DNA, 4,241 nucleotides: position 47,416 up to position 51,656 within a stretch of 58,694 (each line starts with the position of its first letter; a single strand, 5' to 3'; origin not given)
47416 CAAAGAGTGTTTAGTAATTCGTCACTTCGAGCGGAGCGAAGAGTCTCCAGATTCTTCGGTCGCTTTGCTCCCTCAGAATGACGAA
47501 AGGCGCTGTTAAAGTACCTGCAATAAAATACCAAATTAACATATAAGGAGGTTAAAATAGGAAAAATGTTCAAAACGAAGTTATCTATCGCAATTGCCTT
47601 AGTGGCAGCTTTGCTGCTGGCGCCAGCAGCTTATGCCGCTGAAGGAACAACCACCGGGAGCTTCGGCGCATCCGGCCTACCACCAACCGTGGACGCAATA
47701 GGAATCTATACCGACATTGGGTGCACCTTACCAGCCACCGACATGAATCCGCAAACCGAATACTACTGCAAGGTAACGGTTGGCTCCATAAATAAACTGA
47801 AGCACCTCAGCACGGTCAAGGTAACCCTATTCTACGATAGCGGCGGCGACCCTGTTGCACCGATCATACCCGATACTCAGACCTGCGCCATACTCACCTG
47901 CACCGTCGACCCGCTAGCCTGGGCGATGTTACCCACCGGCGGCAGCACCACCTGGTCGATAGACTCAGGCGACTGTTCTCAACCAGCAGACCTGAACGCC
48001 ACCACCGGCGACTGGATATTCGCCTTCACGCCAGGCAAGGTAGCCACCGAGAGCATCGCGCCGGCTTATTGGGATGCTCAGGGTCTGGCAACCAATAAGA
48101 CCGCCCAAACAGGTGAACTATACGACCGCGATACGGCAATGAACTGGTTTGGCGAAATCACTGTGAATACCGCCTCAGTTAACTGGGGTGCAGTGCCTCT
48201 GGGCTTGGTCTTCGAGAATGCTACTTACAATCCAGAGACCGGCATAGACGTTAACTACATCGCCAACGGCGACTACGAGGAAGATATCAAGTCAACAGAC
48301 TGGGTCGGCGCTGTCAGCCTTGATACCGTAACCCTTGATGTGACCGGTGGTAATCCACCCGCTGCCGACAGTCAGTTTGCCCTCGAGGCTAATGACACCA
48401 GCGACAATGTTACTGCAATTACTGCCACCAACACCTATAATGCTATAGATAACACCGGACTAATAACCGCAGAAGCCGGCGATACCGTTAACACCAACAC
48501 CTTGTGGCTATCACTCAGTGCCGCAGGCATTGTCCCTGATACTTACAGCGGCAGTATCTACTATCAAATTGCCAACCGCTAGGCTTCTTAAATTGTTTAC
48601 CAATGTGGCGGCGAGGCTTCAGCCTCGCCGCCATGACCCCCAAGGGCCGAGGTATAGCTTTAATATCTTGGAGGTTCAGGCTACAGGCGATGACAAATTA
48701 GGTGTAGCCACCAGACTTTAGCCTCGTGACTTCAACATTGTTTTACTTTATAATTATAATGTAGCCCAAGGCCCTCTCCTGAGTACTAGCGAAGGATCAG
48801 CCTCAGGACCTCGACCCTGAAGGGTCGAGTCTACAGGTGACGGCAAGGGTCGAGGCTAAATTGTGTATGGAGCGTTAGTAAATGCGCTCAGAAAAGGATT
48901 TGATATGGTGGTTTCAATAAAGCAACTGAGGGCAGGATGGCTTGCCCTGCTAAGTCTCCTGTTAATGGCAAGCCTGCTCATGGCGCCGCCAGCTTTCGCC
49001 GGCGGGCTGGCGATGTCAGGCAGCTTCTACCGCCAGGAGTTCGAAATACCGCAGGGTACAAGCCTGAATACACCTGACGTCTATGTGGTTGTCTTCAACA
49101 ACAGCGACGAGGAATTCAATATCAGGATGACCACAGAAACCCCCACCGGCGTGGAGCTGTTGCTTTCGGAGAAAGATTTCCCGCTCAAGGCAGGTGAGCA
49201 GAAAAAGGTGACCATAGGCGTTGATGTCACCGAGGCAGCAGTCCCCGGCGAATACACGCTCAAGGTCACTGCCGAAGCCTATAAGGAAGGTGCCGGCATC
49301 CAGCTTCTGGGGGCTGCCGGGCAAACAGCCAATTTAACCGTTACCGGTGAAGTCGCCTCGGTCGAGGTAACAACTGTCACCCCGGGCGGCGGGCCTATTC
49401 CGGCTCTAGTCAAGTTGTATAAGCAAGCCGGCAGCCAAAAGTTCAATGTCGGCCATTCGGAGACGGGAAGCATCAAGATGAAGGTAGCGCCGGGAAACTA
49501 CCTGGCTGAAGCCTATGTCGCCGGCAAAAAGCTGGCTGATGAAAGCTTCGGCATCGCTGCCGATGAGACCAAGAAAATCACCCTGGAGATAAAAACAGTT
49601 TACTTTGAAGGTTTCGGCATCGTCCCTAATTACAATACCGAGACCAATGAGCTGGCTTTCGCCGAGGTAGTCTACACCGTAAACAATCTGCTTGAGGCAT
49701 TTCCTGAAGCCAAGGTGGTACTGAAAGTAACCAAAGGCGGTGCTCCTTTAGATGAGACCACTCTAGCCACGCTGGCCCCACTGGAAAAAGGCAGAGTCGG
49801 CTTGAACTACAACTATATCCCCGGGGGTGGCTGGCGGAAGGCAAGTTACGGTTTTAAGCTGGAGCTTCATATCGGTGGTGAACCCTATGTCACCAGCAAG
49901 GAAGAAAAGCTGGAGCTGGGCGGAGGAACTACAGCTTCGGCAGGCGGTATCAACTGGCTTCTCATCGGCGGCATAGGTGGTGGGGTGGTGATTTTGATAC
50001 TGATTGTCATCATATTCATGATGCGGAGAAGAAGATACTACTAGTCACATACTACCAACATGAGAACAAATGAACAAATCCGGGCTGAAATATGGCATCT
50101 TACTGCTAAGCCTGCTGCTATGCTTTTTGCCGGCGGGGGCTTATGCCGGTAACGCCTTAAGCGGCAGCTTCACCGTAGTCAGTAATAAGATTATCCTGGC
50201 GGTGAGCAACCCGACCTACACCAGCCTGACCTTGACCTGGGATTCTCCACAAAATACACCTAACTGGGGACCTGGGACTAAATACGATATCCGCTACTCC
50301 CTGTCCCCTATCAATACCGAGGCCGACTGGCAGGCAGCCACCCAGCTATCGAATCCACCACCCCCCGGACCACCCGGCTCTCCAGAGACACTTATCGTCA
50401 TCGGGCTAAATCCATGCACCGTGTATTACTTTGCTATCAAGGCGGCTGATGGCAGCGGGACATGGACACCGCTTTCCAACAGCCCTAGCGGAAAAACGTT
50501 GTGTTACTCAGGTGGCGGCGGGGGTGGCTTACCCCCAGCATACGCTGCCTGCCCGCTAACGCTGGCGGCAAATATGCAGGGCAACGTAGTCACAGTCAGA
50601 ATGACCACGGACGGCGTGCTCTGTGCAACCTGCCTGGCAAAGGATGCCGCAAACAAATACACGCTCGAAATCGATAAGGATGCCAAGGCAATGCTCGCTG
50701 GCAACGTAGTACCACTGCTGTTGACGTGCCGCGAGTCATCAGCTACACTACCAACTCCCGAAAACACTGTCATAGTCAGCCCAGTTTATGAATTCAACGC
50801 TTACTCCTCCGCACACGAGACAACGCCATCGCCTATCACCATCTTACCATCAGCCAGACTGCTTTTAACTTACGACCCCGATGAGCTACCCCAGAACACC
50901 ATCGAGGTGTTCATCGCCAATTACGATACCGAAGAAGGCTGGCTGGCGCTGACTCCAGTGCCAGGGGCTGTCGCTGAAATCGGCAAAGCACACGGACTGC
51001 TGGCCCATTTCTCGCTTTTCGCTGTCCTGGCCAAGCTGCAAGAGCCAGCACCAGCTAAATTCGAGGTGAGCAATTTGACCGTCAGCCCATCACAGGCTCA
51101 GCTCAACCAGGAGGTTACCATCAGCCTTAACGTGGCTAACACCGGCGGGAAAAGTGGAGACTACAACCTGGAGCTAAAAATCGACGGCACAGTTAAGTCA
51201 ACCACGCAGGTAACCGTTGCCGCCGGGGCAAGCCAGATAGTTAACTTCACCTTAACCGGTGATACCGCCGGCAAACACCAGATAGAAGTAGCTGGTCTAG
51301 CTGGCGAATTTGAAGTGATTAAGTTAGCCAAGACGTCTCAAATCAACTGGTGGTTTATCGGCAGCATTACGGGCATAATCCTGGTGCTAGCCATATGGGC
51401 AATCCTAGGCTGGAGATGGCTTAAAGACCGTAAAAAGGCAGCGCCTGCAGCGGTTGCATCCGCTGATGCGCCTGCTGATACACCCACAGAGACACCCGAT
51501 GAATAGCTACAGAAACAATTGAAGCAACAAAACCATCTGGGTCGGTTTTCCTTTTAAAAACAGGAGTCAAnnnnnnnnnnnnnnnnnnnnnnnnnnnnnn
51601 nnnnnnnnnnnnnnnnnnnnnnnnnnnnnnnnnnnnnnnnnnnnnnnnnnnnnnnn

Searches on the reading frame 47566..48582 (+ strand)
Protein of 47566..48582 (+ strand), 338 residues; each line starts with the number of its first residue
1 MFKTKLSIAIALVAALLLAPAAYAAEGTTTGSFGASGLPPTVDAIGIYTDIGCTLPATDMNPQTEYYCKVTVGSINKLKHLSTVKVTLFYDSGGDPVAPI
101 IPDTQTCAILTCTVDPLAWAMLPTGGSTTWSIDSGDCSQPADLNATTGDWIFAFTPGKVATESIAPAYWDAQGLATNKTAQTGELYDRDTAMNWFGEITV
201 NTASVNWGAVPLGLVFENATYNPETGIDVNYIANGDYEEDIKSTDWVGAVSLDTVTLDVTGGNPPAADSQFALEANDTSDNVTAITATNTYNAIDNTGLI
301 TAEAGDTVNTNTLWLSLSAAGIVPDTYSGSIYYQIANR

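Call 8: search_protein_families(library=pfam, proteins=[window:47566-48582:+], max_evalue=0.01)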
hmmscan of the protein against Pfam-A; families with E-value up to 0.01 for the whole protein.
window:47566-48582:+ (338 aa): 0 families

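Call 26: find_encoding_contigs(protein=window:47566-48582:+, flank=3000, max_places=4)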
Protein window:47566-48582:+ (338 aa): 2 contigs read that carry it; 2 places shown.
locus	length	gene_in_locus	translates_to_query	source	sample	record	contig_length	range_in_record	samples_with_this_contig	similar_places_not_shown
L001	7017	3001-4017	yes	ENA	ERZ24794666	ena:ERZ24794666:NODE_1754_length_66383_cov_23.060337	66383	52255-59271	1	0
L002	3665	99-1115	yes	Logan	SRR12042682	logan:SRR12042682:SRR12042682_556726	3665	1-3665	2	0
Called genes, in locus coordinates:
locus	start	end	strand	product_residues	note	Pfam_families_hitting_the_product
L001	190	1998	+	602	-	PF19407:DUF5979 (weak)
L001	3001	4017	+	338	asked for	-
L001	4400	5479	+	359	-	-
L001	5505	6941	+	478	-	PF00041:fn3 (faint), PF16656:Pur_ac_phosph_N (weak), PF07705:CARDB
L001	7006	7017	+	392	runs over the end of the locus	PF07705:CARDB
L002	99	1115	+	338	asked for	-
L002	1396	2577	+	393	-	-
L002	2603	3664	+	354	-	?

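Call 27: find_homologous_proteins(query=window:47566-48582:+)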
Query window:47566-48582:+ (338 aa): 217 proteins with E <= 0.001 among 8000 candidates; the best 120 are listed.
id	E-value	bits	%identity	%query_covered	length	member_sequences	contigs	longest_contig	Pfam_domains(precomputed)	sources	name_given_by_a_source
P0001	1.7e-174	598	97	82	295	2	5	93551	-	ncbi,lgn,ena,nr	ncbi:MAG: hypothetical protein H8E40_07850 [Chloroflexi bacterium]|nr:hypothetical protein [Chlorofl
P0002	1.2e-148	513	71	100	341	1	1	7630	-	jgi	jgi:hypothetical protein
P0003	2.6e-148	512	71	100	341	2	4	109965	-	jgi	jgi:hypothetical protein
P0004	1.7e-147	509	72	100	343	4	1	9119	-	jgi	jgi:hypothetical protein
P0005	3.4e-147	508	72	100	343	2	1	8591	-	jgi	-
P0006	1.3e-145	503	71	100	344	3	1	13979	-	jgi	jgi:hypothetical protein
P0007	6.5e-145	501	71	93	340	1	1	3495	-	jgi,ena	-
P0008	1.1e-144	500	71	93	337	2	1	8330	-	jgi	jgi:hypothetical protein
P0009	1.2e-144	500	70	100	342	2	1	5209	-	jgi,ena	-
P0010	1.3e-144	500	70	100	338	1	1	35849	-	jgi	jgi:hypothetical protein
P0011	8.6e-143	494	69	100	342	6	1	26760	-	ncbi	-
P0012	4.8e-142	491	70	93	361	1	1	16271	-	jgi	jgi:hypothetical protein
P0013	5.6e-139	481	69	100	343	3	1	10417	-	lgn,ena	-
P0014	4.0e-134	465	68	100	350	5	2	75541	-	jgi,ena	-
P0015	2.5e-125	436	63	100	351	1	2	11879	-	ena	-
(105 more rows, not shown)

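Call 30: find_related_loci(query=A2, collection=genome_contigs, flank=3000)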
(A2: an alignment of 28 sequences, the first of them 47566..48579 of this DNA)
Query A2 (338 aa) in genome_contigs; peptide patterns used: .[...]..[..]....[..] (x = any residue, [..] = any of these).
40 stretches matched a pattern; 18 encode a relative of the query (tblastn E <= 1e-3); 17 distinct loci.
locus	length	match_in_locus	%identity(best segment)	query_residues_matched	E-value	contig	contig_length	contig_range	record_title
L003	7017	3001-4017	69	1-338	6e-149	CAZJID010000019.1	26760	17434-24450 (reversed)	MAG TPA_asm: uncultured Dehalococcoidales bacterium isolate SRP214966_co4_401 genome assembly, contig: NODE_1327_length_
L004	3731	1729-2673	54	20-337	4e-96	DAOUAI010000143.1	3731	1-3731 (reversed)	MAG TPA_asm: Dehalococcoidia bacterium isolate H62_637 k111_224009, whole genome shotgun sequence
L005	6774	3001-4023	64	1-338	1e-121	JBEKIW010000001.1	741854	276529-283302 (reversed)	MAG: Dehalococcoidia bacterium isolate SPRUCE 309 SPRUCE_309_1, whole genome shotgun sequence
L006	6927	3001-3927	54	40-338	2e-89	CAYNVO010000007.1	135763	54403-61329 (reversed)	MAG TPA_asm: uncultured Dehalococcoidales bacterium isolate SRP178699_co1_561 genome assembly, contig: NODE_49_length_13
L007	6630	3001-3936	50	20-338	2e-89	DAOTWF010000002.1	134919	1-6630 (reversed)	MAG TPA_asm: Dehalococcoidia bacterium isolate H12_119 k73_633500, whole genome shotgun sequence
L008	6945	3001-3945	48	20-338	7e-87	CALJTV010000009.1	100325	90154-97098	MAG: uncultured Dehalococcoidia bacterium isolate S1_Bin_MAXBIN__111_1 genome assembly, contig: c_000001658410, whole ge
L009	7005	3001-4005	47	5-337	3e-82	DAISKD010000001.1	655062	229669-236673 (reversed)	MAG TPA_asm: Chloroflexota bacterium isolate CTOTU21513 NODE_2_length_655062_cov_16.187441, whole genome shotgun sequenc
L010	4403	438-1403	49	6-338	1e-81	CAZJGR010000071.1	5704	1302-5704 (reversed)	MAG TPA_asm: uncultured Dehalococcoidaceae bacterium isolate binchicken_co376_99 genome assembly, contig: NODE_19770_len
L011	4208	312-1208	48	37-338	4e-71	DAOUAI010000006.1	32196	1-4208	MAG TPA_asm: Dehalococcoidia bacterium isolate H62_637 k111_1765422, whole genome shotgun sequence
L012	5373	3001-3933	48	22-337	6e-82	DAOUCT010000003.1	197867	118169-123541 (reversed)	MAG TPA_asm: Dehalococcoidia bacterium isolate H85_861 38027, whole genome shotgun sequence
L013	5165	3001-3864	42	38-337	8e-52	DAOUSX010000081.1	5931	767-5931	MAG TPA_asm: Dehalococcoidia bacterium isolate CSMAG_557 CSMAG_557_k127_768208_length_5931_cov_7.0000, whole genome shot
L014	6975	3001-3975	39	6-338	9e-52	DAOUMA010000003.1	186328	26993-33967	MAG TPA_asm: Dehalococcoidia bacterium isolate W31_72 k127_553065, whole genome shotgun sequence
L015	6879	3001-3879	39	38-336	9e-50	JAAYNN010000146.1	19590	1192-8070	MAG: Dehalococcoidales bacterium isolate AS21ysBPME_190 170460_AS21, whole genome shotgun sequence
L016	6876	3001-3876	39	38-337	9e-52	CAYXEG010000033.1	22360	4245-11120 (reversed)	MAG TPA_asm: uncultured Dehalococcoidales bacterium isolate SRP192927_co6_802 genome assembly, contig: NODE_4829_length_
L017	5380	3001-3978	37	6-338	8e-50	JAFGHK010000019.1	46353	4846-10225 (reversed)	MAG: Dehalococcoidales bacterium isolate Zod_Metabat.1454 k87_1927368, whole genome shotgun sequence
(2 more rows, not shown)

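Call 41: find_related_loci(query=A2, collection=metagenome_contigs, flank=1200)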
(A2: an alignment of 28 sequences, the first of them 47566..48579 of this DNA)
Query A2 (338 aa) in metagenome_contigs; peptide patterns used: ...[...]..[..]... (x = any residue, [..] = any of these).
153 stretches matched a pattern; 97 encode a relative of the query (tblastn E <= 1e-3); the best 80 are kept; 79 distinct loci.
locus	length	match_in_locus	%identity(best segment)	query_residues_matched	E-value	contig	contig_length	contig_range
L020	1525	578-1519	71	26-338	3e-152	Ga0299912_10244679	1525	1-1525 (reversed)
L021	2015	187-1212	70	1-338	4e-149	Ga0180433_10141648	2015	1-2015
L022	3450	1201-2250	69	1-338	5e-130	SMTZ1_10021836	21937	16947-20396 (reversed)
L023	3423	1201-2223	64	1-338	2e-121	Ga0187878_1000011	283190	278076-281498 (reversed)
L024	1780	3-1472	60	1-338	4e-127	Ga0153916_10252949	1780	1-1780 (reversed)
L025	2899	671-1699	60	1-338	9e-119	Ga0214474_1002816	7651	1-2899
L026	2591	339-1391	58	1-338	2e-111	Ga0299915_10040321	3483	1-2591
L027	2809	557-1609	57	1-338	1e-109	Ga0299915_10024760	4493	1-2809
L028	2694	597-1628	56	1-338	5e-111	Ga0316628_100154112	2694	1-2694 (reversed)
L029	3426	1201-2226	55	1-338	3e-104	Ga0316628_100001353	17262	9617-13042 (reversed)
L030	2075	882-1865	56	27-338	2e-108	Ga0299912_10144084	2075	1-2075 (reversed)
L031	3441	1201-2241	57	1-338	1e-98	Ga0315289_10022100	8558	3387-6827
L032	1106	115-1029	58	40-338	3e-106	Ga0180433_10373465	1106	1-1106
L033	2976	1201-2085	57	40-338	6e-97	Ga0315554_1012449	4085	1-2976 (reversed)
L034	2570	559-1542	52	6-338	4e-99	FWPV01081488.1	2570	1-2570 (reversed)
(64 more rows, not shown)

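Call 48: predict_structure(alignment_id=A2)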
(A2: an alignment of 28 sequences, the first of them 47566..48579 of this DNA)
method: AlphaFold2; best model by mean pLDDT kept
length: 338 residues; sequences in the alignment: 28
mean_pLDDT: 92.1   pTM: 0.81
mean pLDDT of the five models: 92.1, 92.0, 89.6, 89.5, 86.1
residues with pLDDT >= 90: 290; 70-90: 20; 50-70: 20; < 50: 8
segments of 3 or more residues with pLDDT < 50: 1-6
pLDDT, mean of each block of 10 residues (from residue 1): 48 52 62 87 98 98 98 97 98 92 96 97 87 98 98 97 93 97 97 97 95 97 96 97 98 97 97 95 95 95 94 98 97 96
secondary structure, 60 per line:
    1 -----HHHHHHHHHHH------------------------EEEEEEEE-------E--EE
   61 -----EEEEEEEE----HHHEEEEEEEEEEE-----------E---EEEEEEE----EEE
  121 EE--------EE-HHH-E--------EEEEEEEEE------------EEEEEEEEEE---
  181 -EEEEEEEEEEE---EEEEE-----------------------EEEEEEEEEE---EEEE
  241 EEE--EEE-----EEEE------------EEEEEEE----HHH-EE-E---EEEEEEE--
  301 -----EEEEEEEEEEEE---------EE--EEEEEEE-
elements in order: H6-16 E41-48 E66-73 E81-91 E107-113 E118-122 E147-155 E168-177 E182-192 E196-200 E224-233 E237-243 E246-248 E254-257 E270-276 E292-298 E306-317 E331-337

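Call 53: fold_search(model_id=the predicted structure, library=pdb)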
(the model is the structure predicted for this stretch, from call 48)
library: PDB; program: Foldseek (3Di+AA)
matches with E <= 10: 1615; with E <= 0.001: 10
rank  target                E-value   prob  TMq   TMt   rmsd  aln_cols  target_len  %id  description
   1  3rkp_B                2.5e-04  0.98  0.23  0.22  14.0       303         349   10  Crystal structure of BcpA*(D312A), the major pilin subunit of Bacillus cereus (released 2012-05-30)
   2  3kpt_A                2.8e-04  0.98  0.23  0.23  13.6       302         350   10  Crystal structure of BcpA, the major pilin subunit of Bacillus cereus (released 2009-11-24)
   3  3pg2_B                2.8e-04  0.89  0.23  0.24  16.8       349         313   12  The Crystal structure of the major pilin GBS80 of Streptococcus agalactiae 35 kDa C-terminal fragment (released 2011-03-02)
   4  3rkp_A                4.6e-04  0.97  0.23  0.22  13.7       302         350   11  Crystal structure of BcpA*(D312A), the major pilin subunit of Bacillus cereus (released 2012-05-30)
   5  2pet                  6.4e-04  0.95  0.25  0.31  12.0       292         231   10  Lutheran glycoprotein, N-terminal domains 1 and 2. (released 2007-12-04)
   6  6k73_D                7.5e-04  0.82  0.24  0.24  15.3       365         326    9  Chaperone-tip adhesin complex is vital for synergistic activation of CFA/I fimbriae biogenesis (released 2020-06-10)
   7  3pf2                  8.4e-04  0.85  0.23  0.25  15.4       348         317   11  The Crystal Structure of the Major Pilin GBS80 of Streptococcus agalactiae 35kDa C-terminal fragment (released 2011-03-02)
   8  1jv2_A                8.4e-04  0.30  0.18  0.09  26.1       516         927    9  CRYSTAL STRUCTURE OF THE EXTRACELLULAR SEGMENT OF INTEGRIN ALPHAVBETA3 (released 2001-10-17)
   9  7wwo_A                9.3e-04  1.00  0.22  0.42  10.9       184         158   14  Dimer form of hypothetical protein TTHA1873 from Thermus thermophilus (released 2022-03-09)
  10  5i5k_B                9.3e-04  0.25  0.14  0.05  23.0       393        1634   10  Structure of complement C5 in complex with eculizumab (released 2016-03-16)
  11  8xfg_A                1.4e-03  0.75  0.22  0.13  15.8       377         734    9  Cryo-EM structure of integrin ITGAV, ITGB3 and CYCLO (RGDFK) complex, conformation 1 (released 2024-12-18)
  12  4ll1_A                1.6e-03  0.69  0.22  0.26  20.1       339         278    7  The structure of the TRX and TXNIP complex (released 2014-02-05)
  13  8kcl                  1.6e-03  0.66  0.20  0.25  16.2       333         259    7  Crystal Structure of M- and C-Domains of the shaft pilin LrpA from Ligilactobacillus ruminis - Triclinic form (released 2024-07-10)
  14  8ee2_D                1.8e-03  1.00  0.23  0.50   5.8       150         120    7  Crystal Structure of Nanobody VHH219 Bound to Its Antigen PA14 Cif (released 2023-09-13)
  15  7wwn                  1.8e-03  0.97  0.20  0.37  12.4       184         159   12  Structure of hypothetical protein TTHA1873 from Thermus thermophilus with Potassium mercuric iodide (released 2022-04-06)
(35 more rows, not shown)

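Call 61: search_protein_families(library=ncbifam, proteins=[window:47566-48582:+], max_evalue=0.01)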
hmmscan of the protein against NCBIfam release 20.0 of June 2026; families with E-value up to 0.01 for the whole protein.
window:47566-48582:+ (338 aa): 0 families

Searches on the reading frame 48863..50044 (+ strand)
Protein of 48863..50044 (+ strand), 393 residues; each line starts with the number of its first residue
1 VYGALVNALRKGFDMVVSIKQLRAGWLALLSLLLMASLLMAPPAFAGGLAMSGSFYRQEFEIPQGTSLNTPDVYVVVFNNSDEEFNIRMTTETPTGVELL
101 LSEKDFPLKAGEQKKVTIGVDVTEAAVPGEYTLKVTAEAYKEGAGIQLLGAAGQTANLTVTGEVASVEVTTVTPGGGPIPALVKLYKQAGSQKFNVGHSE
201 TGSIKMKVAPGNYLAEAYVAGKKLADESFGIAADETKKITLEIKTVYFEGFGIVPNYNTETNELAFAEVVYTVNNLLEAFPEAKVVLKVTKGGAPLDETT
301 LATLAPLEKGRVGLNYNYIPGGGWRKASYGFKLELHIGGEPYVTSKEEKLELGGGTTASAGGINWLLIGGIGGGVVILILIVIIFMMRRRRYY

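Call 8: search_protein_families(library=pfam, proteins=[window:48863-50044:+], max_evalue=0.01)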
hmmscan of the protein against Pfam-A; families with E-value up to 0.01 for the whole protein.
window:48863-50044:+ (393 aa): 3 families
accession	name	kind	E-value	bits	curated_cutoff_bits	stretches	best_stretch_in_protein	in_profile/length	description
PF10633.15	NPCBM_assoc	-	0.0024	18.5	24.4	1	108-138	46-76/78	NPCBM-associated, NEW3 domain of alpha-galactosidase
PF16353.11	LacZ_4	-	0.0047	17.6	27.3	0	100-138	29-65/87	Beta-galactosidase, domain 4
PF13620.12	CarboxypepD_reg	-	0.0051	17.6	32.3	0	127-161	46-80/82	Carboxypeptidase regulatory-like domain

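Call 61: search_protein_families(library=ncbifam, proteins=[window:48863-50044:+], max_evalue=0.01)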
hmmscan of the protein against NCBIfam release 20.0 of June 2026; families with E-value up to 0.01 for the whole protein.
window:48863-50044:+ (393 aa): 2 families
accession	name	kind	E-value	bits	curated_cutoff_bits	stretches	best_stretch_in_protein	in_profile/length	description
NF041738.1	GG_III-CTERM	domain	0.00017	21.4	22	1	368-391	3-26/28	GGIII-like transmembrane region-containing protein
NF051874.1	PVV_CTERM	equivalog_domain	0.004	16.9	27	0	370-391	11-33/38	PVV-CTERM domain-containing choice-of-anchor G protein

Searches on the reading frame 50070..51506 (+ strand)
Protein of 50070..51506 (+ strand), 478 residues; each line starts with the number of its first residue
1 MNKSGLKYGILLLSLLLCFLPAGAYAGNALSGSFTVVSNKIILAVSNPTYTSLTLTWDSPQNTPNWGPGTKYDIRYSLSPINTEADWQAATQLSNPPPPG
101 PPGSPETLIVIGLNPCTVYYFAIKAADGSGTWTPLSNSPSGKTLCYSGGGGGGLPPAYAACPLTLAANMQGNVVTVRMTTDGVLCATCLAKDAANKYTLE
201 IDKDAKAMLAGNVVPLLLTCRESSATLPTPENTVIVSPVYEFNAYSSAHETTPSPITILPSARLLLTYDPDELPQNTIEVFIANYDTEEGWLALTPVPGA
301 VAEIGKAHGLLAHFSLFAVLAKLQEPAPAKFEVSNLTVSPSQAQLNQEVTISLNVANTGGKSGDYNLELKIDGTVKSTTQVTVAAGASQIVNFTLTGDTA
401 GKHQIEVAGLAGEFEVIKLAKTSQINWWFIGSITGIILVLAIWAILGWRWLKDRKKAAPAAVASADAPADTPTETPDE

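Call 8: search_protein_families(library=pfam, proteins=[window:50070-51506:+], max_evalue=0.01)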
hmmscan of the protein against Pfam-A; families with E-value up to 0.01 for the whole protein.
window:50070-51506:+ (478 aa): 5 families
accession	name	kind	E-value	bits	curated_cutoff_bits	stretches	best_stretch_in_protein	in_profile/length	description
PF07705.17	CARDB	-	6.6e-08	33.1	22.7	1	333-407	6-81/101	CARDB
PF16656.11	Pur_ac_phosph_N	-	9.5e-06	26.5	30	1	40-134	3-87/93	Purple acid Phosphatase, N-terminal domain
PF00041.27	fn3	-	1.9e-05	25.2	25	1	44-132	7-77/84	Fibronectin type III domain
PF22433.2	MtxA_IG-like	-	0.00038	20.7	26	1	364-427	24-82/83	Magnetotaxis protein MtxA, Immunoglobulin-like domain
PF16640.11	Big_3_5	-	0.0035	18.3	35.5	1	336-407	1-67/88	Bacterial Ig-like domain (group 3)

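Call 61: search_protein_families(library=ncbifam, proteins=[window:50070-51506:+], max_evalue=0.01)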
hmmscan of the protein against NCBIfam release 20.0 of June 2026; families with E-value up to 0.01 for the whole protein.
window:50070-51506:+ (478 aa): 0 families
